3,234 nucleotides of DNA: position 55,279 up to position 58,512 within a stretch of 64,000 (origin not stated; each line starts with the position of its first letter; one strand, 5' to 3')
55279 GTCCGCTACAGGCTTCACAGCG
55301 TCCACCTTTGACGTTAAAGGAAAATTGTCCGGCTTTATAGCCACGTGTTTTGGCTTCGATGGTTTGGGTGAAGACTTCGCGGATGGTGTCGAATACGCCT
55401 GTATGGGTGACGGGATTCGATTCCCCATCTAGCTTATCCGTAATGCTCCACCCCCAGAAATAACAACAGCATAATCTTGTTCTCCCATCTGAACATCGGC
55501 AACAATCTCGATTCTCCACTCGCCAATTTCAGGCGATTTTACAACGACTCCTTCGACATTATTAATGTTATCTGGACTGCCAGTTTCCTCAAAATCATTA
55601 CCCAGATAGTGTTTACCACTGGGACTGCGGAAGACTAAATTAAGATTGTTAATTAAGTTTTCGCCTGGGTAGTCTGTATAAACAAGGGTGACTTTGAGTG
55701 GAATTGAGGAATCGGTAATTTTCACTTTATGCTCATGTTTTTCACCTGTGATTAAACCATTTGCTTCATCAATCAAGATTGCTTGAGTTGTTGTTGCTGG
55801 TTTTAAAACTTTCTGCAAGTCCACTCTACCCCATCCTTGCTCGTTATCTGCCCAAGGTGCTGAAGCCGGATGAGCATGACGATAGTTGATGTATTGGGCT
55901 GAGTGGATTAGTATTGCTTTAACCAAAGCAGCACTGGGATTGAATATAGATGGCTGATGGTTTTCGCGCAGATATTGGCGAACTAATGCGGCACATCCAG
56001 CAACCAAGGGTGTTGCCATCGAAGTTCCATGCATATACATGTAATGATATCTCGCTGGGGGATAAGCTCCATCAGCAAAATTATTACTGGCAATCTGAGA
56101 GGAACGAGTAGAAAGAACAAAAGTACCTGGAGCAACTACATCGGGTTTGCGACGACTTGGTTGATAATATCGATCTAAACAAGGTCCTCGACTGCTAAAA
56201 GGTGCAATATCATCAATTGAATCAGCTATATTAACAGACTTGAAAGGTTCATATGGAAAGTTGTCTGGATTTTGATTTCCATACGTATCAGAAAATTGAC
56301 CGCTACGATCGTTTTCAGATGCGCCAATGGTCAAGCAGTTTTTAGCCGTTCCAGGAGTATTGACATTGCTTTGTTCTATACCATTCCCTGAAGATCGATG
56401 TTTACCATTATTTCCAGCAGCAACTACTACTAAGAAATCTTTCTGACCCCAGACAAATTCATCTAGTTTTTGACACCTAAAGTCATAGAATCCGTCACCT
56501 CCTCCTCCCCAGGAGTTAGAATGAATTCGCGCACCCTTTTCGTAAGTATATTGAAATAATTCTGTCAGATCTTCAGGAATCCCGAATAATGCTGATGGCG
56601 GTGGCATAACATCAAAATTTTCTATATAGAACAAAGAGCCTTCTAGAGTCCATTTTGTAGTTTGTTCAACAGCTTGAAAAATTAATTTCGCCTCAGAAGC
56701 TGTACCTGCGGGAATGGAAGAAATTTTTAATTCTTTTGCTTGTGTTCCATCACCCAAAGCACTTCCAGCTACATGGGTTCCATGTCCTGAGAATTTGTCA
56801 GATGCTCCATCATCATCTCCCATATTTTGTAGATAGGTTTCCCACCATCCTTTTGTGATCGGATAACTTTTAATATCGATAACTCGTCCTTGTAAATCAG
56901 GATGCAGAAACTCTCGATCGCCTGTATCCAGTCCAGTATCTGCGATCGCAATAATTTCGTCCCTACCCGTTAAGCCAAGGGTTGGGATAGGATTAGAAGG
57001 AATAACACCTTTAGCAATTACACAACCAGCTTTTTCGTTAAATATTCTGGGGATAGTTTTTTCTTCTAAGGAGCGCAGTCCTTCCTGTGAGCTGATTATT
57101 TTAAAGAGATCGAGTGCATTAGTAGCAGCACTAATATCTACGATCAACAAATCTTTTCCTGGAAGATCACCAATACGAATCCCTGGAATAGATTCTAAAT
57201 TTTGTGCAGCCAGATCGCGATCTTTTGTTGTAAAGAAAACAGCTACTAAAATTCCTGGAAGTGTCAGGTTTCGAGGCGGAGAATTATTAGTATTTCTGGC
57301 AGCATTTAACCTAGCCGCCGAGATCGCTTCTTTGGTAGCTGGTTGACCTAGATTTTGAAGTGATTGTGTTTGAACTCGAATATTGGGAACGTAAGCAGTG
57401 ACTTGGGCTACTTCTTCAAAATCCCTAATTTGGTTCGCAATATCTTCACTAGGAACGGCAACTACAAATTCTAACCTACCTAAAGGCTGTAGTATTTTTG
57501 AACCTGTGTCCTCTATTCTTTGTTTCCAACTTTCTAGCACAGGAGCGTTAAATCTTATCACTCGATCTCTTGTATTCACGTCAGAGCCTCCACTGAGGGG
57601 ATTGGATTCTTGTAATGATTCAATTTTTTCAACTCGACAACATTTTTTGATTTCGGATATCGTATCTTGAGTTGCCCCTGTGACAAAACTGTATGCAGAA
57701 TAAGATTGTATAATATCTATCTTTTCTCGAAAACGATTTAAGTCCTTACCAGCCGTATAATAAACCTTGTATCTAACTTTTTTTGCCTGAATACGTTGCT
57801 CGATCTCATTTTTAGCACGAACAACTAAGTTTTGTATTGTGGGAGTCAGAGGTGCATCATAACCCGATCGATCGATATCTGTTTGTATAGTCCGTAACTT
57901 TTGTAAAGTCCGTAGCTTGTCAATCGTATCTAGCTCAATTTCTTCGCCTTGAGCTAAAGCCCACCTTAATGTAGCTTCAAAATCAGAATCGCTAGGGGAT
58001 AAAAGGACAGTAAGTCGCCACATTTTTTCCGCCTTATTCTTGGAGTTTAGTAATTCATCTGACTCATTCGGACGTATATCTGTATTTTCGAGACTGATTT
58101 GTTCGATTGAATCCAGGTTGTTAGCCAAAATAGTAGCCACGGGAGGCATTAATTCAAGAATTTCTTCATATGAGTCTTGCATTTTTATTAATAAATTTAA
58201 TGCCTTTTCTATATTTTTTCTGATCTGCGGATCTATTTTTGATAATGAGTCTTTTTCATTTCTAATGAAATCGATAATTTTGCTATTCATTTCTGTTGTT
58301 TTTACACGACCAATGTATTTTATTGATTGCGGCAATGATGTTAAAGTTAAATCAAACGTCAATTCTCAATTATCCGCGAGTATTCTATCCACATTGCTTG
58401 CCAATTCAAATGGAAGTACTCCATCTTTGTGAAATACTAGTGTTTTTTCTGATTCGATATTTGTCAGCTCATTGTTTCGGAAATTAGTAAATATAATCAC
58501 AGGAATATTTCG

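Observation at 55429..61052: AT-rich three-gene cassette: cytoplasmic triple-GAF histidine kinase, stand-alone receiver and intracellular S8 protease with a large unknown N-terminal region; candidate phosphorelay-gated protease system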

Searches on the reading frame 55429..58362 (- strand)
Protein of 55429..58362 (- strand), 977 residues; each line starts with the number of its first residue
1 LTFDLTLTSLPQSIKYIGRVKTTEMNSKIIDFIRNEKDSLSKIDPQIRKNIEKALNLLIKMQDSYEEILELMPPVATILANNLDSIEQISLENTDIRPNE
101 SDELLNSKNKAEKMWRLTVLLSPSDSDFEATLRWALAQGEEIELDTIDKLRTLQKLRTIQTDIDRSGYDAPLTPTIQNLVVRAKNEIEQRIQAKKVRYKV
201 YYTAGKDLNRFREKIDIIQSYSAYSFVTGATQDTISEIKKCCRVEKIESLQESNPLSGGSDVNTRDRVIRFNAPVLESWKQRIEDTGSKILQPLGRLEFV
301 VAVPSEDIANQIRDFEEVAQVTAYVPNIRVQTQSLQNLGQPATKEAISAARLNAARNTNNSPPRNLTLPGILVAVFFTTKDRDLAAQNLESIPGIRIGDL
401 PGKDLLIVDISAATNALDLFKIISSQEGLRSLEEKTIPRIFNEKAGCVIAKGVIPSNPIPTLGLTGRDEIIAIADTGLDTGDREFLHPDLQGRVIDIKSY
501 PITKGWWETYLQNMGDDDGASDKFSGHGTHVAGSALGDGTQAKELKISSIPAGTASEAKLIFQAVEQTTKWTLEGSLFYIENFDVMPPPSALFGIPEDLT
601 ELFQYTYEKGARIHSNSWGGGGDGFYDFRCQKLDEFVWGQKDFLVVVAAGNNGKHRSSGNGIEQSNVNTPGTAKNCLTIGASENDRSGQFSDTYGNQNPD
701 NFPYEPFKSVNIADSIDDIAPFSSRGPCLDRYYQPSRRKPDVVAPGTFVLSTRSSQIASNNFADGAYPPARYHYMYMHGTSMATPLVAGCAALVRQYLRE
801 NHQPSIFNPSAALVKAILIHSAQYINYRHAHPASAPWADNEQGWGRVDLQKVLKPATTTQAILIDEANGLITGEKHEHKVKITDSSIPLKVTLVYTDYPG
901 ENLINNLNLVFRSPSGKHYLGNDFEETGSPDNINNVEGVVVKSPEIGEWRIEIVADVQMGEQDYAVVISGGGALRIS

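Call 3: search_protein_families(library=pfam, proteins=[window:55429-58362:-], max_evalue=0.01)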
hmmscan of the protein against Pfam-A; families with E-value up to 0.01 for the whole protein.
window:55429-58362:- (977 aa): 1 family
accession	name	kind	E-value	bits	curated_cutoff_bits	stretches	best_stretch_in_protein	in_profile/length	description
PF00082.27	Peptidase_S8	-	2.4e-43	149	21.8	1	466-845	1-288/288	Subtilase family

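Call 4: search_protein_families(library=padloc, proteins=[window:55429-58362:-], max_evalue=0.01)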
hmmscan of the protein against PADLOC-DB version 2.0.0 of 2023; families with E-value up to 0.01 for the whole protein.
window:55429-58362:- (977 aa): 4 families
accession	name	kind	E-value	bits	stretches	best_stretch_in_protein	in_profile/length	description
PDLC03014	subtilase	-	1.2e-15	55.9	1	432-795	161-356/391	-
PDLC02197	IetS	-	4.7e-13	46.3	1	716-846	442-554/749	-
PDLC02201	IetS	-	1.8e-07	27.8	1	716-827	433-529/781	-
PDLC04233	IetS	-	6.7e-07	25.7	1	668-864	498-702/855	-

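Call 5: search_protein_families(library=ncbifam, proteins=[window:55429-58362:-], max_evalue=0.01)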
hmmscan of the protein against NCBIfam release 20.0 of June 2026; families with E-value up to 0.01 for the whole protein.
window:55429-58362:- (977 aa): 5 families
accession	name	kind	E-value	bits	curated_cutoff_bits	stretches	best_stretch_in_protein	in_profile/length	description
NF042956.1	IteS_antiphage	equivalog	8e-12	44.2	900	1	714-823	438-534/747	S8 family anti-phage peptidase IteS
TIGR03921.1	T7SS_mycosin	equivalog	1.2e-11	44.4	278.75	1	739-849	197-281/353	type VII secretion-associated serine protease mycosin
NF040553.1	SGO_0316_fam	subfamily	2e-09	35.7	1400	2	510-572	341-403/1486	SGO_0316/SGO_0317 family LPXTG-anchored serine peptidase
NF040809.1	germ_prot_CspBA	exception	2.2e-08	32.2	1250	0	408-494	590-679/1099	bifunctional germination protease/germinant receptor pseudoprotease CspBA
NF033595.1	denti_PrtP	equivalog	2.4e-07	29.8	300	1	742-886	414-532/606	dentilisin complex serine proteinase subunit PrtP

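Call 6: find_encoding_contigs(protein=window:55429-58362:-, flank=10000, max_places=6)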
Protein window:55429-58362:- (977 aa): no gene with exactly this product is on record in the collection.

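Call 7: find_homologous_proteins(query=window:55429-58362:-)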
Query window:55429-58362:- (977 aa): 26 proteins with E <= 0.001 among 8000 candidates.
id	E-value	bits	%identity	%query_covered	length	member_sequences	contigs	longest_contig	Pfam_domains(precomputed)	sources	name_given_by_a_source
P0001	0.0e+0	2204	100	99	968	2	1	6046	PF00082.28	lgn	-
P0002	0.0e+0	1641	74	97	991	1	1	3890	PF00082.28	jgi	jgi:serine protease AprX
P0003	0.0e+0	1561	74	98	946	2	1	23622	PF00082.28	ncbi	-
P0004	0.0e+0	1322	63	97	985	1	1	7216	PF00082.28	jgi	jgi:serine protease AprX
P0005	0.0e+0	1259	68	89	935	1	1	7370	PF00082.28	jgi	jgi:serine protease AprX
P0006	0.0e+0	1161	58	96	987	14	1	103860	PF00082.28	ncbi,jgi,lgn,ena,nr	ncbi:MAG: S8 family serine peptidase [Tolypothrix brevis GSE-NOS-MK-07-07A]|jgi:subtilisin family se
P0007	0.0e+0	1110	66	72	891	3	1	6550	PF00082.28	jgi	jgi:serine protease AprX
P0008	0.0e+0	1100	60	88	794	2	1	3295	PF00082.28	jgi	jgi:serine protease AprX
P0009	0.0e+0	1080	54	97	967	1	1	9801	PF00082.28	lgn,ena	-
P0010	0.0e+0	1063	58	89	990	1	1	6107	PF00082.28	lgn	-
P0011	0.0e+0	1057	59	89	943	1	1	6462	PF00082.28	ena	-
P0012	1.4e-291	988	53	98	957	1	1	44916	PF00082.28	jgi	jgi:serine protease AprX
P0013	4.5e-289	980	55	88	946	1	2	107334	PF00082.28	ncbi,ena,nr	ncbi:MAG: S8 family serine peptidase [Crocosphaera sp.]|nr:S8 family serine peptidase [Crocosphaera 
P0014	1.3e-283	962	51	95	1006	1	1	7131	PF00082.28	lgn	-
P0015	2.2e-241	822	48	88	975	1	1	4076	PF00082.28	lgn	-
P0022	1.1e-148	515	37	96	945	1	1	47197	PF00082.28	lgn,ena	-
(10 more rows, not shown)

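Call 8: find_encoding_contigs(protein=P0006, flank=8000, max_places=3)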
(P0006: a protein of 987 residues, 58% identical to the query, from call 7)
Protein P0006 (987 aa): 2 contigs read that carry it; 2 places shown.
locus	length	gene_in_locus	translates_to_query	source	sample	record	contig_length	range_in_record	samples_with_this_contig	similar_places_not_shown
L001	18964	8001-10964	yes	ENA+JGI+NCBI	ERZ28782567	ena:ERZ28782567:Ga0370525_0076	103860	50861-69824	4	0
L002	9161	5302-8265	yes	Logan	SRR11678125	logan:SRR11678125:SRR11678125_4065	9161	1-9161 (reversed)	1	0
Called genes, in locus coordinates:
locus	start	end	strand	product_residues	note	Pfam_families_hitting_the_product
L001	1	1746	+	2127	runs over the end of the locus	-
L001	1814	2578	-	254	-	PF00877:NLPC_P60 (weak)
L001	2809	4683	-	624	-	PF13522:GATase_6, PF13537:GATase_7, PF01380:SIS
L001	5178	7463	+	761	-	PF01590:GAF, PF13185:GAF_2, PF13492:GAF_3 (weak), PF13185:GAF_2 (weak), PF02518:HATPase_c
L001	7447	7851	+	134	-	PF00072:Response_reg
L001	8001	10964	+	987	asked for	PF00082:Peptidase_S8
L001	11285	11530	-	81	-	PF12797:Fer4_2 (faint), PF13237:Fer4_10 (faint), PF00037:Fer4 (weak), PF12837:Fer4_6 (weak), PF14697:Fer4_21, PF12838:Fer4_7, PF13187:Fer4_9 (weak), PF00037:Fer4 (weak), +5 more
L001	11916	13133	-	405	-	PF10459:Peptidase_S46 (faint), PF00089:Trypsin, PF13365:Trypsin_2, PF13180:PDZ_2, PF00595:PDZ, PF17820:PDZ_6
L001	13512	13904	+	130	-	PF02583:Trns_repr_metal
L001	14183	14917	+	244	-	PF00561:Abhydrolase_1, PF12146:Hydrolase_4 (weak), PF12697:Abhydrolase_6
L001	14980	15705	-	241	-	-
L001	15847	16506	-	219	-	PF01073:3Beta_HSD, PF01370:Epimerase, PF02719:Polysacc_synt_2 (faint), PF05368:NmrA, PF13460:NAD_binding_10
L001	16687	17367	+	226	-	PF09366:DUF1997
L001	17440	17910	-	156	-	PF13301:DUF4079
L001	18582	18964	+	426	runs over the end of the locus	-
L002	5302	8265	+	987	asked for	PF00082:Peptidase_S8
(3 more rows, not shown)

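Call 9: find_encoding_contigs(protein=P0013, flank=8000, max_places=3)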
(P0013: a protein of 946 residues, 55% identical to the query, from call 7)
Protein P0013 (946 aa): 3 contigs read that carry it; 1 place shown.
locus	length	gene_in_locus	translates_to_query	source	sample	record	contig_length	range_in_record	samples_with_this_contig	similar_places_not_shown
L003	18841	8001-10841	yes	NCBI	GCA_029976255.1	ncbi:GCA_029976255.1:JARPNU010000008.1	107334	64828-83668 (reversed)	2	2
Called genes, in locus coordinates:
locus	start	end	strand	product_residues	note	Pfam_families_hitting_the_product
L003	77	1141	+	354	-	PF18306:LDcluster4, PF03641:Lysine_decarbox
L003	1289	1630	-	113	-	PF02452:PemK_toxin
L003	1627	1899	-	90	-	-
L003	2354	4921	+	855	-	PF17900:Peptidase_M1_N, PF01433:Peptidase_M1, PF02985:HEAT (faint), PF13646:HEAT_2, PF03130:HEAT_PBS (faint), PF13646:HEAT_2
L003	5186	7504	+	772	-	PF01590:GAF (faint), PF13492:GAF_3 (faint), PF13185:GAF_2 (weak), PF02518:HATPase_c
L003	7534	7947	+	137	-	PF00072:Response_reg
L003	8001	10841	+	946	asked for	PF00082:Peptidase_S8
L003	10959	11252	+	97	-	PF07862:Nif11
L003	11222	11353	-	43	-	-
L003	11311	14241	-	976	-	PF00690:Cation_ATPase_N, PF00122:E1-E2_ATPase, PF00702:Hydrolase, PF13246:Cation_ATPase, PF08282:Hydrolase_3 (faint), PF00689:Cation_ATPase_C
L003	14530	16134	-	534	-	PF05731:TROVE (weak), PF25045:vWA_Ro60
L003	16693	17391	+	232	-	PF05685:Uma2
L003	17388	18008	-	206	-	PF05685:Uma2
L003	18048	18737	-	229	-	PF00677:Lum_binding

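Call 10: find_encoding_contigs(protein=P0022, flank=8000, max_places=3)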
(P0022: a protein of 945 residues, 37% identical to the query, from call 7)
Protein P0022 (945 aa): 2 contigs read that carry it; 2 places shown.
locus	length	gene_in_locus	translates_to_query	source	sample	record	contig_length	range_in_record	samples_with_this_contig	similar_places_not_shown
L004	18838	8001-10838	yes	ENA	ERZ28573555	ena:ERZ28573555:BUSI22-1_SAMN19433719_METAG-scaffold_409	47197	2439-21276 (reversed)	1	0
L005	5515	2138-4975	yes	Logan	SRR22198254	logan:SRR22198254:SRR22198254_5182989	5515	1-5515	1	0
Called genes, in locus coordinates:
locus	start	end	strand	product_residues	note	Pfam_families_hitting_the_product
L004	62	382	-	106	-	PF00587:tRNA-synt_2b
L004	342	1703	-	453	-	-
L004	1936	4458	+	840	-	PF12156:ATPase-cat_bd, PF00122:E1-E2_ATPase, PF00702:Hydrolase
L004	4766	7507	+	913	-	PF01590:GAF, PF13185:GAF_2, PF13492:GAF_3 (faint), PF01590:GAF (weak), PF13185:GAF_2, PF02518:HATPase_c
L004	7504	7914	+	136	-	PF00072:Response_reg (weak)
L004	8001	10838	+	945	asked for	PF00082:Peptidase_S8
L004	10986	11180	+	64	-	PF03597:FixS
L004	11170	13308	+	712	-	PF00115:COX1, PF02433:FixO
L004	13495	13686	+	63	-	-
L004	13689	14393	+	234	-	PF14715:FixP_N, PF13442:Cytochrome_CBB3, PF00034:Cytochrom_C (weak)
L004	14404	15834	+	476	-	PF12801:Fer4_5, PF13534:Fer4_17 (faint), PF12838:Fer4_7 (faint), PF13183:Fer4_8 (faint), PF13187:Fer4_9 (weak), PF13746:Fer4_18, PF14697:Fer4_21 (faint), PF11614:FixG_C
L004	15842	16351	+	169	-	PF05751:FixH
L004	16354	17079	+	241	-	PF13386:DsbD_2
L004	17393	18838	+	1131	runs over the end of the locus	PF13620:CarboxypepD_reg, PF25183:OMP_b-brl_4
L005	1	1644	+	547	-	?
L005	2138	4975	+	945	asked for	PF00082:Peptidase_S8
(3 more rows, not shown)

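Call 58: search_dna_similar(query=window:55429-58362:-, collection=plasmids, mode=protein, max_rows=12)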
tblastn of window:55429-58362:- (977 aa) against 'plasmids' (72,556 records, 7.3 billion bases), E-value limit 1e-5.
Records with a match: 101; places in all: 119; records where one place covers at least 80% of the query: 0.
Best place of each record, by identity: <60% 101.
By first word of the organism name: Streptomyces 26; Bacillus 25; Ligilactobacillus 24; Vibrio 4; Tolypothrix 2; Bradyrhizobium 2; Lactobacillus 2; Rhizobium 2; Methanohalobium 1; Azospirillum 1; and 12 more.
By predicted mobility (MOB-suite, as given by PLSDB): non-mobilizable 71; mobilizable 25; conjugative 5.
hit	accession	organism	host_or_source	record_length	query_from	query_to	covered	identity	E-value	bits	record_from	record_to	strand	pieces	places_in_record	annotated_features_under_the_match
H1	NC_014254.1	Methanohalobium evestigatum Z-7303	-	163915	412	970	57%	36.4%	2e-74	276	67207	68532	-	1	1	S-layer protein domain-containing protein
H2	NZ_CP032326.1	Azospirillum argentinense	soil sample,Agricultural field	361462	464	970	51%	32.8%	2e-44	207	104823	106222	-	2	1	S8 family serine peptidase (x2)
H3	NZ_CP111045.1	Chondrinema litorale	Seaweed,red alga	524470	479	970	50%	25.8%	3e-16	92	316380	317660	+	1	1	MBG domain-containing protein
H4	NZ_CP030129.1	Indioceanicola profundi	sediment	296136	463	924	47%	26.5%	4e-21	108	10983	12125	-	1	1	peptidoglycan-binding protein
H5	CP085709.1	Bacillus sp. CMF21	single cell,soil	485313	463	961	51%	24.4%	9e-10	71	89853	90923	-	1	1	S8 family serine peptidase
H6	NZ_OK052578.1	Metabacillus dongyingensis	white elm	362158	463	961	51%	24.2%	1e-9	71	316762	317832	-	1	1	S8 family serine peptidase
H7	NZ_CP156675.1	Pseudalkalibacillus hwajinpoensis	mixed culture,soil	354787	449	851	41%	29.7%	3e-19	101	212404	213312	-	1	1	S8 family peptidase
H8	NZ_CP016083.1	Streptomyces sp. SAT1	Adenophora trachelioides Maxim.,single ...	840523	471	956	50%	24.5%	1e-8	67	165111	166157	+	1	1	S8 family peptidase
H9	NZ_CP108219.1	Streptomyces coelicoflavus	-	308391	463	917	47%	26.2%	4e-10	72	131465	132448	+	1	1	S8 family serine peptidase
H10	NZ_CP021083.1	Deinococcus ficus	Ficus religiosa L.,cell ...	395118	464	951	50%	24.3%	4e-11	76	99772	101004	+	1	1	S8 family serine peptidase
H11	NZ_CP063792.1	Tolypothrix sp. PCC 7712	Soil sample,soil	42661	465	917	46%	25.7%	4e-13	82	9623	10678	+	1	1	S8 family serine peptidase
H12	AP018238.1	Microchaete diplosiphon NIES-3275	-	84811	465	917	46%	25.7%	4e-13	82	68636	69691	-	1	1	subtilisin-like serine proteases-like protein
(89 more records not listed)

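Call 72: predict_structure(alignment_id=A1)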
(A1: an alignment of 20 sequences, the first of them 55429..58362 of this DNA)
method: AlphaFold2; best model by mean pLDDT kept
length: 977 residues; sequences in the alignment: 20
mean_pLDDT: 67.7   pTM: 0.56
mean pLDDT of the five models: 67.7, 66.5, 66.0, 64.9, 58.5
residues with pLDDT >= 90: 111; 70-90: 431; 50-70: 203; < 50: 232
segments of 3 or more residues with pLDDT < 50: 1-23, 161-170, 248-263, 341-366, 436-442, 479-481, 523-532, 541-551, 619-625, 651-671, 683-738, 747-780
pLDDT, mean of each block of 10 residues (from residue 1): 31 36 57 74 76 79 65 78 75 56 71 82 79 81 77 61 44 73 76 68 62 71 71 77 64 28 71 82 89 80 87 89 82 61 39 36 46 82 88 76 71 78 87 57 60 65 88 66 57 79 70 74 46 54 43 76 76 82 65 69 91 75 53 83 80 32 31 70 42 34 37 42 38 47 59 32 35 39 77 94 90 93 66 56 77 85 83 86 93 82 70 90 71 74 93 76 88 87
secondary structure, 60 per line:
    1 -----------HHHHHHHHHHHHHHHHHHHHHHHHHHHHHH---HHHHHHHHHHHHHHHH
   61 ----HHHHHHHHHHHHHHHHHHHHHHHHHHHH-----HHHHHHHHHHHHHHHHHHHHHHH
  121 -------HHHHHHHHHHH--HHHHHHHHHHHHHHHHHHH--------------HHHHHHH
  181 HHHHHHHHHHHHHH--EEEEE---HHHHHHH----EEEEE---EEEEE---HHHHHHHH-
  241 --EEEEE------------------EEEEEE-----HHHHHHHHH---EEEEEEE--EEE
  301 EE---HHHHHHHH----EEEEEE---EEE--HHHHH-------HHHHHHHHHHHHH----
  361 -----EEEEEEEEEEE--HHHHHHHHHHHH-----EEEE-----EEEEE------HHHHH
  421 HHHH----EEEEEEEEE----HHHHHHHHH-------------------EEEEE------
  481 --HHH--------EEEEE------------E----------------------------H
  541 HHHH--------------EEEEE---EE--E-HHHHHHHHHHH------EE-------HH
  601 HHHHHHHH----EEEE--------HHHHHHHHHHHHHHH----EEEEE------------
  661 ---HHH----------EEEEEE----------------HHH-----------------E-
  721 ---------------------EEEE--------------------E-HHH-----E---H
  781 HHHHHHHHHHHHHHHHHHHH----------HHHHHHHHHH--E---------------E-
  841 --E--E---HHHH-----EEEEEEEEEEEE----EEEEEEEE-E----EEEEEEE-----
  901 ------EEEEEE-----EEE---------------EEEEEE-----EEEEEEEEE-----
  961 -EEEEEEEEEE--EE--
elements in order (helices of 4 or more, strands of 3 or more residues): H12-41 H45-60 H65-92 H98-120 H128-138 H141-159 H174-194 E197-201 H205-211 E216-220 E224-228 H232-239 E243-247 E266-271 H277-285 E289-295 E298-302 H306-313 E318-323 E327-329 H332-336 H344-356 E366-376 H379-390 E396-399 E405-409 H416-424 E429-437 H442-450 E470-474 E494-498 H540-544 E559-563 H573-583 H599-608 E613-616 H625-639 E644-648 E677-682 E742-745 H780-800 H811-820 H850-853 E859-870 E875-882 E889-895 E907-912 E918-920 E936-941 E947-955 E962-971
